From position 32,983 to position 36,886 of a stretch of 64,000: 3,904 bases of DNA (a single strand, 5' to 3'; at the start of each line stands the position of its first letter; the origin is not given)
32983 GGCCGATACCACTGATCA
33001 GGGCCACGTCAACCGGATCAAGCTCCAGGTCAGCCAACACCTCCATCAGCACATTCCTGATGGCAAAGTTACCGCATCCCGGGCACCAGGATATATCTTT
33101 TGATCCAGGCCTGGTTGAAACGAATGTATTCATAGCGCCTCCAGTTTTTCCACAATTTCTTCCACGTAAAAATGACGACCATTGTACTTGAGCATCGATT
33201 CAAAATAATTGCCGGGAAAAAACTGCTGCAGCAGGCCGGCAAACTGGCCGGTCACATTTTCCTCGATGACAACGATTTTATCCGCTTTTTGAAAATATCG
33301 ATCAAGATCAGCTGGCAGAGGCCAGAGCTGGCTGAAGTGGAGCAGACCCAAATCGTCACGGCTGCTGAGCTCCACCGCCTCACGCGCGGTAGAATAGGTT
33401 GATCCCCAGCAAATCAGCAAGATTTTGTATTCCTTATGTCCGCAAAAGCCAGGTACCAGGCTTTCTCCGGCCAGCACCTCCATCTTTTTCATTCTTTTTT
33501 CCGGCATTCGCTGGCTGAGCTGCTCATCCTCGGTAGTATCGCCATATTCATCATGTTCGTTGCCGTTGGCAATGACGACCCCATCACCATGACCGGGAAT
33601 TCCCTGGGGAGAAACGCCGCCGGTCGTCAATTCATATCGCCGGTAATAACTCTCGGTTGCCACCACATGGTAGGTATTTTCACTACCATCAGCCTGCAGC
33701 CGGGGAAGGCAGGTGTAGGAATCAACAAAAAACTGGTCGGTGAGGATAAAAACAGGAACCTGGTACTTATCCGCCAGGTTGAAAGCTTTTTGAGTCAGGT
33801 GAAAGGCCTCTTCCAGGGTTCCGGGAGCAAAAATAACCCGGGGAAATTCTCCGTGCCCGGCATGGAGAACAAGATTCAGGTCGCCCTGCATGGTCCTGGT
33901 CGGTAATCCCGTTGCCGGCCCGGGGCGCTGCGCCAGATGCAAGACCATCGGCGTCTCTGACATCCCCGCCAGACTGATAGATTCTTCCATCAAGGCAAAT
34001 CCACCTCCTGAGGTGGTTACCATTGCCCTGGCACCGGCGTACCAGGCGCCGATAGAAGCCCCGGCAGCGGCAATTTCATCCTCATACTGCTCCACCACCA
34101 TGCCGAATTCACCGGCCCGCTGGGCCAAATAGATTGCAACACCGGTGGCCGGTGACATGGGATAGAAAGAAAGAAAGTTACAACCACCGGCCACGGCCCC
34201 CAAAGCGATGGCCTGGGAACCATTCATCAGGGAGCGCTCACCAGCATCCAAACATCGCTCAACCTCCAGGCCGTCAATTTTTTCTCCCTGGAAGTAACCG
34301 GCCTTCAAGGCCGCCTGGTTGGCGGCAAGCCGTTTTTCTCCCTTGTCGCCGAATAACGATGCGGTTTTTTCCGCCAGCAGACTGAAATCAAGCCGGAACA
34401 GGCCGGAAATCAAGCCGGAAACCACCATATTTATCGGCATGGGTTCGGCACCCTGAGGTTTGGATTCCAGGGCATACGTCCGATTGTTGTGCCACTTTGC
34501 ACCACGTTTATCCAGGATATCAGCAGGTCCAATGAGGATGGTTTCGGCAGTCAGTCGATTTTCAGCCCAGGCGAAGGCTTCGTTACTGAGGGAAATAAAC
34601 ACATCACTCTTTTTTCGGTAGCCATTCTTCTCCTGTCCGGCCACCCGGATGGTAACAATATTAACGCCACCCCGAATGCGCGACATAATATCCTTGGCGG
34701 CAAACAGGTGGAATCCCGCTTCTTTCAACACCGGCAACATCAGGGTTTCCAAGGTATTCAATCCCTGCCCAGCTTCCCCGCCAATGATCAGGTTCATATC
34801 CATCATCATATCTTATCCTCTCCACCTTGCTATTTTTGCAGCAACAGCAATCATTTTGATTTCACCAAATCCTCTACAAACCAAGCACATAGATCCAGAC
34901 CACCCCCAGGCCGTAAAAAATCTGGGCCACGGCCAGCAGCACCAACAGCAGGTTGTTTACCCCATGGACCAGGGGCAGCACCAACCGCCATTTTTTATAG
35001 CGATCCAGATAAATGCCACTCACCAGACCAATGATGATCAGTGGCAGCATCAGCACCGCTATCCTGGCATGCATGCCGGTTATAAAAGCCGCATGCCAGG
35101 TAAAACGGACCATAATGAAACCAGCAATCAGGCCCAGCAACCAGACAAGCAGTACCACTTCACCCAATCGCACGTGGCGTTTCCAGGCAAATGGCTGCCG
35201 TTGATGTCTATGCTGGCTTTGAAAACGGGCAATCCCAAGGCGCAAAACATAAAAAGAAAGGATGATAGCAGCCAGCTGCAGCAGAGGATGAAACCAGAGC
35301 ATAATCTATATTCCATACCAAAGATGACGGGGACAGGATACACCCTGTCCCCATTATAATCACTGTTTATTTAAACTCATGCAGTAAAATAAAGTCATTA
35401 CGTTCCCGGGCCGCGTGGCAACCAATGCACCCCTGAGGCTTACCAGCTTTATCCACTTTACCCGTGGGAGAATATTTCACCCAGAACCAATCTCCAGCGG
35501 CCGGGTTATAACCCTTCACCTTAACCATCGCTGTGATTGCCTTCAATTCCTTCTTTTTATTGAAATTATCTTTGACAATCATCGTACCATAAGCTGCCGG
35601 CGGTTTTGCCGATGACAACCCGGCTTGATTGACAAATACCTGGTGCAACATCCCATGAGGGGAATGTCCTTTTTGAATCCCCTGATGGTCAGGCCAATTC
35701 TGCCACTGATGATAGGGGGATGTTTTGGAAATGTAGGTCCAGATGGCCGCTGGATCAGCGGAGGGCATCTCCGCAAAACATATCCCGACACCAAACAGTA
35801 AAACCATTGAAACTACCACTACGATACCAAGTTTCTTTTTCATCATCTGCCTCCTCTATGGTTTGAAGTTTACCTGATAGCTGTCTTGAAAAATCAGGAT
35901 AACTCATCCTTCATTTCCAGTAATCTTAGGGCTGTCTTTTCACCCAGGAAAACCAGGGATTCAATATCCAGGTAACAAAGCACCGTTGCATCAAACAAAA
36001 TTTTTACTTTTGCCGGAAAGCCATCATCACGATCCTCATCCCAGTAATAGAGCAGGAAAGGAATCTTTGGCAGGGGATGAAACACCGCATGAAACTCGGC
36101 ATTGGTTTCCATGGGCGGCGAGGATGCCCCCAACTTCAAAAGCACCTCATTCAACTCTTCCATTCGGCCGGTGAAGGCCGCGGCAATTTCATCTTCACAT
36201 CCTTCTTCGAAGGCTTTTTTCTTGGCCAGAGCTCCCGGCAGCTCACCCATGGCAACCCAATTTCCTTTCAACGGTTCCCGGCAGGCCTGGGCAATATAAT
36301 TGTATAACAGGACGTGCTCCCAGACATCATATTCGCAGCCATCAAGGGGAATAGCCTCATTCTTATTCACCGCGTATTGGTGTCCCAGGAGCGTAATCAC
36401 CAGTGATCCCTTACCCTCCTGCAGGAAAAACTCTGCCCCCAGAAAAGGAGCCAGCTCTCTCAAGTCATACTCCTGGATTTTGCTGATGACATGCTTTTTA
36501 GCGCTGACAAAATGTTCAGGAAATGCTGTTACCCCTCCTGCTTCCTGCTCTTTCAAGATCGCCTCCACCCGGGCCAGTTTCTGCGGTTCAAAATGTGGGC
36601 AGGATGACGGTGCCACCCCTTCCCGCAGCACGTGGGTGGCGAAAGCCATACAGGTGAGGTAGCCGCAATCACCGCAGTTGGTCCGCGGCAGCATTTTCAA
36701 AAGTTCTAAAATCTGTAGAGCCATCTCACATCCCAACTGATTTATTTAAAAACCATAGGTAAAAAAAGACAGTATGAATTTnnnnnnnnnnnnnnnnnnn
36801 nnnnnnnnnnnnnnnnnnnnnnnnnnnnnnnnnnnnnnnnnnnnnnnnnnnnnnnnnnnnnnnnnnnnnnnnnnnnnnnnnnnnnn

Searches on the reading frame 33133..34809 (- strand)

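Call 19: search_protein_families(library=pfam, proteins=[window:33133-34809:-], max_evalue=0.001)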
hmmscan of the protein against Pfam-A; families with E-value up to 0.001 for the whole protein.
window:33133-34809:- (559 aa): 3 families
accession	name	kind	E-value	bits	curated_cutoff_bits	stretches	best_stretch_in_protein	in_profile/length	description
PF01855.24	POR_N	-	8.8e-54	183.1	27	1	204-429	2-221/231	Pyruvate flavodoxin/ferredoxin oxidoreductase, thiamine diP-bdg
PF01558.24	POR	-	7.8e-13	49.4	27.4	1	13-172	1-172/173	Pyruvate ferredoxin/flavodoxin oxidoreductase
PF17147.9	PFOR_II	-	3.1e-06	27.9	27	1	463-526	3-69/102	Pyruvate:ferredoxin oxidoreductase core domain II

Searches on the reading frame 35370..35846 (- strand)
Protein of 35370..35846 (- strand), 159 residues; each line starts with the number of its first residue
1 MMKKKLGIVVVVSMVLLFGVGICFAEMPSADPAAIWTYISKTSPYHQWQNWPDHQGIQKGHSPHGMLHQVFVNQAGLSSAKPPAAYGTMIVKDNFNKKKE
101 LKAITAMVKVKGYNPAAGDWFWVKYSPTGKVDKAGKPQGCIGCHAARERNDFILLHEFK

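Call 19: search_protein_families(library=pfam, proteins=[window:35370-35846:-], max_evalue=0.001)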
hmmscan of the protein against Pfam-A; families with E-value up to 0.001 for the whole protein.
window:35370-35846:- (159 aa): 1 family
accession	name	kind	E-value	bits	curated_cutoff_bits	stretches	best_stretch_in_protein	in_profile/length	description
PF16694.10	Cytochrome_P460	-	3.4e-12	47.3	27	1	57-153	12-123/125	Cytochrome P460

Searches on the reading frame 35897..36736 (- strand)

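Call 19: search_protein_families(library=pfam, proteins=[window:35897-36736:-], max_evalue=0.001)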
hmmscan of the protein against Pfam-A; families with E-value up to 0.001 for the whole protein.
window:35897-36736:- (280 aa): 2 families
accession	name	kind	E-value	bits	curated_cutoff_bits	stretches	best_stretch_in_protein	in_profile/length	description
PF12654.12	DUF3786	-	6.8e-41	140.2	27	1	91-268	1-173/176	Domain of unknown function (DUF3786)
PF04060.18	FeS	-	6.7e-13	48.6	23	1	16-48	1-33/33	Putative Fe-S cluster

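Call 66: search_protein_families(library=ncbifam, proteins=[window:35897-36736:-], max_evalue=0.00001)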
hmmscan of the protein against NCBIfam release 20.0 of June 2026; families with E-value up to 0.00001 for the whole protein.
window:35897-36736:- (280 aa): 3 families
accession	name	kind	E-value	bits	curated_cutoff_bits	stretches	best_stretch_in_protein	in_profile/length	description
NF003195.0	PRK04165.1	equivalog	1.1e-13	50.9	306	1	5-60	1-56/450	acetyl-CoA decarbonylase/synthase complex subunit gamma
NF041836.1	rnfB_Methano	equivalog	1.3e-07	31.3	445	1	9-87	40-118/265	Rnf electron transport complex subunit RnfB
NF005505.0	PRK07118.1-4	equivalog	2.6e-07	30.4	378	1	9-86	40-117/265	Fe-S cluster domain-containing protein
